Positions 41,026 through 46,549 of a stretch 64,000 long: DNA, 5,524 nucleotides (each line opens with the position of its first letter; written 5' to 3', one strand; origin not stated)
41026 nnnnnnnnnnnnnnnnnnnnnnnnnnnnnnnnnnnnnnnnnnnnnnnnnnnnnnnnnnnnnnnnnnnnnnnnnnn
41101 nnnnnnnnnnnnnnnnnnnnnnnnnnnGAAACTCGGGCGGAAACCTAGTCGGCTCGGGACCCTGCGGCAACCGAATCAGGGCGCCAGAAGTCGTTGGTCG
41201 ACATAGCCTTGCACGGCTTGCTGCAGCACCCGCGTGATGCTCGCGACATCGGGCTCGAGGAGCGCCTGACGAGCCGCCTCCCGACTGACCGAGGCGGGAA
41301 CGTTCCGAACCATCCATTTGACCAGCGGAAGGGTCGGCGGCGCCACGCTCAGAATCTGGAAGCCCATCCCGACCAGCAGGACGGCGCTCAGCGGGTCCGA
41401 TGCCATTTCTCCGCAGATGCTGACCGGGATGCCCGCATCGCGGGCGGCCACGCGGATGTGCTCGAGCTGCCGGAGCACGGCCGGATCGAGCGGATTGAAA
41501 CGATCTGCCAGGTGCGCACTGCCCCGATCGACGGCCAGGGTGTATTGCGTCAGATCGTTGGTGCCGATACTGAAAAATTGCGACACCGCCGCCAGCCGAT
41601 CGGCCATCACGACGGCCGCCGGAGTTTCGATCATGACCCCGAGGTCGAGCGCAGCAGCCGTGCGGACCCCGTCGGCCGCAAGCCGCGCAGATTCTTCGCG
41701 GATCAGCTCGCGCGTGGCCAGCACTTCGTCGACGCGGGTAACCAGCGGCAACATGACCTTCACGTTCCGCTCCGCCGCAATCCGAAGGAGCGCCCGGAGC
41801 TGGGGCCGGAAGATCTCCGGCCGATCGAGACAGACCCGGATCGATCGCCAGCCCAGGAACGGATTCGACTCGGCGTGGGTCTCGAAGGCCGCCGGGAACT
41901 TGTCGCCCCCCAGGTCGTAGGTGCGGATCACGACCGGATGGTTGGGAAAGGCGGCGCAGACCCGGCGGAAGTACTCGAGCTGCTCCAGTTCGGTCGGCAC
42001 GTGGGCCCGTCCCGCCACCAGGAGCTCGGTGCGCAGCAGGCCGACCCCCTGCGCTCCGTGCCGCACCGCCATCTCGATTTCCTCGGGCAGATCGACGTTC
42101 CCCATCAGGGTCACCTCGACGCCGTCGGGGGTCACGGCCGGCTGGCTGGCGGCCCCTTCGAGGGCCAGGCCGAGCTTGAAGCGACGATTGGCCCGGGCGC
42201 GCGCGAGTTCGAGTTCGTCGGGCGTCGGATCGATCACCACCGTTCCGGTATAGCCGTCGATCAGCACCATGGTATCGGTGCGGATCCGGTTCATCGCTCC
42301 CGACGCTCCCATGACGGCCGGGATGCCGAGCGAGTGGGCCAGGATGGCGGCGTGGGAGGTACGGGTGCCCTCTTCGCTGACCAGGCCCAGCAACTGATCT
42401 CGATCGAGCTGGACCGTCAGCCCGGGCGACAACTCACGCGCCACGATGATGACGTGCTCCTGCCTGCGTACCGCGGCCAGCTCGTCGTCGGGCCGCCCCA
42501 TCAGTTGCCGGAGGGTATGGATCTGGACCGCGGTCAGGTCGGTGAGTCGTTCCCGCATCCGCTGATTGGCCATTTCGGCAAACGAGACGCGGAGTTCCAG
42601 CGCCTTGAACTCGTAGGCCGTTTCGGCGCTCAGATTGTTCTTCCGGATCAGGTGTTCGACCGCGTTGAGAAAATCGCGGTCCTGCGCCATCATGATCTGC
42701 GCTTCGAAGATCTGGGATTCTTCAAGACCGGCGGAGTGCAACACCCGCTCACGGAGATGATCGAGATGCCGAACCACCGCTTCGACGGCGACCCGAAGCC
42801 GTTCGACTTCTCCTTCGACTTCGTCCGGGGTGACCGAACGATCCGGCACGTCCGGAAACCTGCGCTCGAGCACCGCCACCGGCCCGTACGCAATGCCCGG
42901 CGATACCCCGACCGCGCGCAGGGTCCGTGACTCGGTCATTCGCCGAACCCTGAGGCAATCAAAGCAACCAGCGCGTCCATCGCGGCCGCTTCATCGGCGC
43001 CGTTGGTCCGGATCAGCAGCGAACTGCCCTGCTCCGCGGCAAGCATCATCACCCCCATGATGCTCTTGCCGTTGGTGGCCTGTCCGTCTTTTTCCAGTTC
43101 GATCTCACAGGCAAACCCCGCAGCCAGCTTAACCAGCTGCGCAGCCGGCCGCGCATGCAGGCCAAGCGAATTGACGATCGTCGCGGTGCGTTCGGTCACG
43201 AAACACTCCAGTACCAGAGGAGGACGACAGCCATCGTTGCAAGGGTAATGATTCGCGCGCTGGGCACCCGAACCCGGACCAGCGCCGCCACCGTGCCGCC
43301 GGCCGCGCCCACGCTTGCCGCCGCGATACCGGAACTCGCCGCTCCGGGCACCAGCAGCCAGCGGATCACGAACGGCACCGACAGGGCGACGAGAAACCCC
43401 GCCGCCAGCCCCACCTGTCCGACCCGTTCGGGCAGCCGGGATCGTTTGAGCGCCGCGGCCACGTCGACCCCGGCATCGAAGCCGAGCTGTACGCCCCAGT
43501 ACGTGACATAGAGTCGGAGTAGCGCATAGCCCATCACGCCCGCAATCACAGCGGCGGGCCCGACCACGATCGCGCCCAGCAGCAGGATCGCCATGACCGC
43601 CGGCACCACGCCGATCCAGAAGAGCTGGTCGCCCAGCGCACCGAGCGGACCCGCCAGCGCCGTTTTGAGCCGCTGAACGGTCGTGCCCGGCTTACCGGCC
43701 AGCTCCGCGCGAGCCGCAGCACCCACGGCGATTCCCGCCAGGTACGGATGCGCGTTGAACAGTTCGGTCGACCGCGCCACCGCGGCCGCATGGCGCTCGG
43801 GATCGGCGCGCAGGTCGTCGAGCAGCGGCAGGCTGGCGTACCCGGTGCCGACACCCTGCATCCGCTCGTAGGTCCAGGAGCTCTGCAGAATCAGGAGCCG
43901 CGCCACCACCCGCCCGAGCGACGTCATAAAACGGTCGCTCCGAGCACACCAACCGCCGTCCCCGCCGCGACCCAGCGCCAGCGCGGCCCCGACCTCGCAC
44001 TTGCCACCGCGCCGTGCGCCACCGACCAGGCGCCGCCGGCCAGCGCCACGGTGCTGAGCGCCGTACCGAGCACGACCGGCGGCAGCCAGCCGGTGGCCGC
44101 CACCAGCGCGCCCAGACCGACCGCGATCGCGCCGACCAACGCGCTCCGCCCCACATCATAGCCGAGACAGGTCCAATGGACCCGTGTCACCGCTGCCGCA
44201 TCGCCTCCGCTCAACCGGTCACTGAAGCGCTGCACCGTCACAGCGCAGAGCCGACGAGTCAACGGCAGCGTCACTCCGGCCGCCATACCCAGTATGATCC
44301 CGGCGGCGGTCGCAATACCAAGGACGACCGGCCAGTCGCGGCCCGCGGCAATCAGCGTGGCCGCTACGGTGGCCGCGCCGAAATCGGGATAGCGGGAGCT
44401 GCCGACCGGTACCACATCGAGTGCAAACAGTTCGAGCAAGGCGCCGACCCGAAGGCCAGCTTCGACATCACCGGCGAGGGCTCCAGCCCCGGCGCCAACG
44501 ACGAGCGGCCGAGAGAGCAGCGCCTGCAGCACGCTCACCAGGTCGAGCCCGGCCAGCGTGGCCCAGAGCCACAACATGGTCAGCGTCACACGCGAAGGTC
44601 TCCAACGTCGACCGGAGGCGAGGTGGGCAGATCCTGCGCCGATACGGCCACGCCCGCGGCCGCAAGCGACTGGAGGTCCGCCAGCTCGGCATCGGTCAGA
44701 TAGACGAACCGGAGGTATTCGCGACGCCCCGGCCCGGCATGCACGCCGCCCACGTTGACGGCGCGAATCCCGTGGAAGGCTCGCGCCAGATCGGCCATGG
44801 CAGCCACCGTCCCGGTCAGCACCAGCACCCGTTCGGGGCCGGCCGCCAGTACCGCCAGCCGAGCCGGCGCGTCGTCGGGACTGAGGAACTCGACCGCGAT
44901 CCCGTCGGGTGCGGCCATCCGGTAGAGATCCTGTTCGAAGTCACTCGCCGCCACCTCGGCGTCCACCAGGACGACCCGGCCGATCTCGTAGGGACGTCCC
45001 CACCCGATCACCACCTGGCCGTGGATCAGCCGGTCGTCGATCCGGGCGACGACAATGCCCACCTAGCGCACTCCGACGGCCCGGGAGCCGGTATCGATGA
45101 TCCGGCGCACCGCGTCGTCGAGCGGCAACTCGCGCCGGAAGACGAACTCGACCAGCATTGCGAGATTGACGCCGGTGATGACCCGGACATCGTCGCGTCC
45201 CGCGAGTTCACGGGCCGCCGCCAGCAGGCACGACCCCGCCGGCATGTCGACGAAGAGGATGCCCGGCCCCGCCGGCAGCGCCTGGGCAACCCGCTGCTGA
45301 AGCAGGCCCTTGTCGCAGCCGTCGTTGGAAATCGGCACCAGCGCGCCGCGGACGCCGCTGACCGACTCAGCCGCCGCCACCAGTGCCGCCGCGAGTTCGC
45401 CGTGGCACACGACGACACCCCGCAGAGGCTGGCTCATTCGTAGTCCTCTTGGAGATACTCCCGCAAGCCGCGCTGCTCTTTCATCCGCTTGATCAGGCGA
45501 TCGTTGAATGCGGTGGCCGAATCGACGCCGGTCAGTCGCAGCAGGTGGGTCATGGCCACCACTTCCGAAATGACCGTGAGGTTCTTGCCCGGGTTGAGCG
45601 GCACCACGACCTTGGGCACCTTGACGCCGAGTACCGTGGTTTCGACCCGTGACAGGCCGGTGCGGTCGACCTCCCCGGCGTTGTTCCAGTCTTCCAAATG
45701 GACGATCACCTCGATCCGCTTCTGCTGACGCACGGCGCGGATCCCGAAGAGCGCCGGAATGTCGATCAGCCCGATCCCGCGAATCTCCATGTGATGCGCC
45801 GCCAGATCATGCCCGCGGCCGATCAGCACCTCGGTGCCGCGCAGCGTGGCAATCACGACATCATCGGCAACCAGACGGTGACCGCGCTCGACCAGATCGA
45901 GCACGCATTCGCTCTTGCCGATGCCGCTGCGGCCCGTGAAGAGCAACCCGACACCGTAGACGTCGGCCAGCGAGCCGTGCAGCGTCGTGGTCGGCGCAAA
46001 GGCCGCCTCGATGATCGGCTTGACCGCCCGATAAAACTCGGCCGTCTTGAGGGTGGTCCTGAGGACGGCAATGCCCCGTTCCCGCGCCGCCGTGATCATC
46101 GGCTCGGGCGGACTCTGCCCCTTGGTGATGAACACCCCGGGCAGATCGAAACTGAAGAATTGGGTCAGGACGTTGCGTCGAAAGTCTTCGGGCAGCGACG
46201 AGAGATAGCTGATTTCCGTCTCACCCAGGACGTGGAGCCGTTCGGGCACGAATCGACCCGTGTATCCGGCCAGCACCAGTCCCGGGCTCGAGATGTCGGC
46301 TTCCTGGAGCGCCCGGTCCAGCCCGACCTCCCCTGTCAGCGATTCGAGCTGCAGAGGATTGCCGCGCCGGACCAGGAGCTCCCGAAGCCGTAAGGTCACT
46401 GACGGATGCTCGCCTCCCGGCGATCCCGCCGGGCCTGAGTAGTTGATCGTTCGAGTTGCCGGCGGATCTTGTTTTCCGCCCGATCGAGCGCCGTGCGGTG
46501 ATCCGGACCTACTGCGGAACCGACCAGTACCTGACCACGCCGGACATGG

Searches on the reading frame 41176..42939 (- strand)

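Call 59: search_protein_families(library=pfam, proteins=[window:41176-42939:-], max_evalue=0.00001)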
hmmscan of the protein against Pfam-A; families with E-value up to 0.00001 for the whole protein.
window:41176-42939:- (587 aa): 3 families
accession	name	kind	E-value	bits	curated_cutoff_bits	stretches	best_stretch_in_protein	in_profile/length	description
PF02896.24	PEP-utilizers_C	-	1.6e-95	320.1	22.8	1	264-547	8-291/293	PEP-utilising enzyme, PEP-binding domain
PF05524.18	PEP-utilisers_N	-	3.7e-28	98.6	24.4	1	9-131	2-121/121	PEP-utilising enzyme, N-terminal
PF00391.29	PEP-utilizers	-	5.3e-23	80.9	23.1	1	160-232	2-72/72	PEP-utilising enzyme, mobile domain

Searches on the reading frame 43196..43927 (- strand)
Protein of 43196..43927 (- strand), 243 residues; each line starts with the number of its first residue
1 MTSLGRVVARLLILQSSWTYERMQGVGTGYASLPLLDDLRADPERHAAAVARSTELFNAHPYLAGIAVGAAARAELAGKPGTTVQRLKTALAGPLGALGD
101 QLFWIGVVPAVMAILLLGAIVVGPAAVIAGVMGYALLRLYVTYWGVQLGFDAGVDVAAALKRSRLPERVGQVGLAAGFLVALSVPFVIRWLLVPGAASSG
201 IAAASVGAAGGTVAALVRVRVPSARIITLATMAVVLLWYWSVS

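Call 101: search_protein_families(library=pfam, proteins=[window:43196-43927:-], max_evalue=0.00001)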
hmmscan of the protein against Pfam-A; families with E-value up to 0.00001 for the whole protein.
window:43196-43927:- (243 aa): 1 family
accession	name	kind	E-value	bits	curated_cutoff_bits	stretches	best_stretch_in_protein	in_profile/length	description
PF03613.19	EIID-AGA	-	3.3e-30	105.6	25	1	5-171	8-179/265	PTS system mannose/fructose/sorbose family IID component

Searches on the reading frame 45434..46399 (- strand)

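Call 100: search_protein_families(library=pfam, proteins=[window:45434-46399:-], max_evalue=0.00001)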
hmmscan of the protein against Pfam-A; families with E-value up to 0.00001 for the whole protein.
window:45434-46399:- (321 aa): 2 families
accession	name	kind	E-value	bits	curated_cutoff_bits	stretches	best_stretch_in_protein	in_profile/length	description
PF07475.17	Hpr_kinase_C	-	8e-59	198.4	33.3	1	133-301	2-170/171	HPr Serine kinase C-terminal domain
PF02603.21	Hpr_kinase_N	-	1.2e-27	96.9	24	1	16-126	10-121/125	HPr Serine kinase N terminus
